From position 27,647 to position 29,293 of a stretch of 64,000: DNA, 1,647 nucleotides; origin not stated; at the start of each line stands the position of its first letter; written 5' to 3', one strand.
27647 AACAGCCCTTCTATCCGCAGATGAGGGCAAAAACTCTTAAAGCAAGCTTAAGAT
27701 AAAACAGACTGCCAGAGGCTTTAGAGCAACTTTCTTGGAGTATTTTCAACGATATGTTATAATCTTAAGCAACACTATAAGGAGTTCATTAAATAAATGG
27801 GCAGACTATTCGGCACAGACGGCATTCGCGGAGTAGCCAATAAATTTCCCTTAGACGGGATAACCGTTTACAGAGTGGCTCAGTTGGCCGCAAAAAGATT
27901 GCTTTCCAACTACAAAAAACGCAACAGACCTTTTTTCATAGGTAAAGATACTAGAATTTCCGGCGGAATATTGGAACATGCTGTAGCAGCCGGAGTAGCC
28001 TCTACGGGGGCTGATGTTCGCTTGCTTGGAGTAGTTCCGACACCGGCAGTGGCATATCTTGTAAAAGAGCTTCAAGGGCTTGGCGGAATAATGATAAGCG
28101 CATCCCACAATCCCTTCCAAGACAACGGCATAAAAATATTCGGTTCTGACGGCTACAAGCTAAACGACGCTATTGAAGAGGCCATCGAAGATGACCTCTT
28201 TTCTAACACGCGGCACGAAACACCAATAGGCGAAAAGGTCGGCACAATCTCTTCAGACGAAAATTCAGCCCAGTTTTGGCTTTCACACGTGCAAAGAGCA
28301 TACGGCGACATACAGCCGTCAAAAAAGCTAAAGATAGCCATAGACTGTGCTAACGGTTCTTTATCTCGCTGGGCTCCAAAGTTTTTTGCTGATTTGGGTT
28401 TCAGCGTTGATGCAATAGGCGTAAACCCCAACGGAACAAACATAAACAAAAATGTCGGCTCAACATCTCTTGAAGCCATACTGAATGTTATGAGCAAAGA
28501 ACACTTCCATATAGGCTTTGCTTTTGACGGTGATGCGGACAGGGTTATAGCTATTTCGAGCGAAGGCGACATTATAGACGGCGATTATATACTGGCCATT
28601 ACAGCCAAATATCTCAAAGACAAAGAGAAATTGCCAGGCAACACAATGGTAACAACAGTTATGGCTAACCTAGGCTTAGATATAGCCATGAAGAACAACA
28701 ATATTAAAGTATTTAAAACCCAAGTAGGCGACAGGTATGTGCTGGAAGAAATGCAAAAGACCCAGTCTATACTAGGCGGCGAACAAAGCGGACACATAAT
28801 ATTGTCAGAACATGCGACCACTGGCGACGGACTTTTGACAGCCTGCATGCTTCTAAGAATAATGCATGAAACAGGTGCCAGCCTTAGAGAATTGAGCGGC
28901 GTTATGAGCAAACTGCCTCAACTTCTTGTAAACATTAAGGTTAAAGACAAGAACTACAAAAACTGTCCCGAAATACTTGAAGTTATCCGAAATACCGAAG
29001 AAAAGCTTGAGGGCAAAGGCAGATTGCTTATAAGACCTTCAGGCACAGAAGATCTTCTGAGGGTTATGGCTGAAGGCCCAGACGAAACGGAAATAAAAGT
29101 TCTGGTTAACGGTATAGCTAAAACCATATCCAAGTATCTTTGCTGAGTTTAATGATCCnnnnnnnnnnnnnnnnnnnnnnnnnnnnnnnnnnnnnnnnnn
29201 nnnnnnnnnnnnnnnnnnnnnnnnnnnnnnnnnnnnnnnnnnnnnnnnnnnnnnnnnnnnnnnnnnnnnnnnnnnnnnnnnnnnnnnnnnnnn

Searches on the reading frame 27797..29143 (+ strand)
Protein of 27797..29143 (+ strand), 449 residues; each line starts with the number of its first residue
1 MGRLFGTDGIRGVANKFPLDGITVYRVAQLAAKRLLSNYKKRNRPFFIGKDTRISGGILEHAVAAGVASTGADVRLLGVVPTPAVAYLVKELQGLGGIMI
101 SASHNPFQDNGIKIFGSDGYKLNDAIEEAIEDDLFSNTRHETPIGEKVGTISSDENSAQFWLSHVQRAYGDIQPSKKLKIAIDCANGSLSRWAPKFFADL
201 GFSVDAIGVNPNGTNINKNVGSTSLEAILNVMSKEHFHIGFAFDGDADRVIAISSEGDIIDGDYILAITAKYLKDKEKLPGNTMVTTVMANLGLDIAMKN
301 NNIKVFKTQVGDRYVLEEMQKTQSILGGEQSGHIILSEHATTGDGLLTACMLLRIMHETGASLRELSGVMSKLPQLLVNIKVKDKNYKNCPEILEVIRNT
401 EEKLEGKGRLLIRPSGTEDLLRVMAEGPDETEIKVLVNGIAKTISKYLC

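Call 63: search_protein_families(library=pfam, proteins=[window:27797-29143:+], max_evalue=0.001)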
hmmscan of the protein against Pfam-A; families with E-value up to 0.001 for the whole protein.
window:27797-29143:+ (449 aa): 4 families
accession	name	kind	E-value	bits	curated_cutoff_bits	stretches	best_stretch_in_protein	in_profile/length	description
PF02878.22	PGM_PMM_I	-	2.8e-41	140.9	22.5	1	3-138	2-135/138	Phosphoglucomutase/phosphomannomutase, alpha/beta/alpha domain I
PF02880.22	PGM_PMM_III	-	4.2e-36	124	20.7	1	261-368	1-110/115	Phosphoglucomutase/phosphomannomutase, alpha/beta/alpha domain III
PF00408.26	PGM_PMM_IV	-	1.9e-16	60.3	23.1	1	377-441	1-66/68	Phosphoglucomutase/phosphomannomutase, C-terminal domain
PF02879.22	PGM_PMM_II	-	1.3e-12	48.5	29.3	1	164-256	6-102/103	Phosphoglucomutase/phosphomannomutase, alpha/beta/alpha domain II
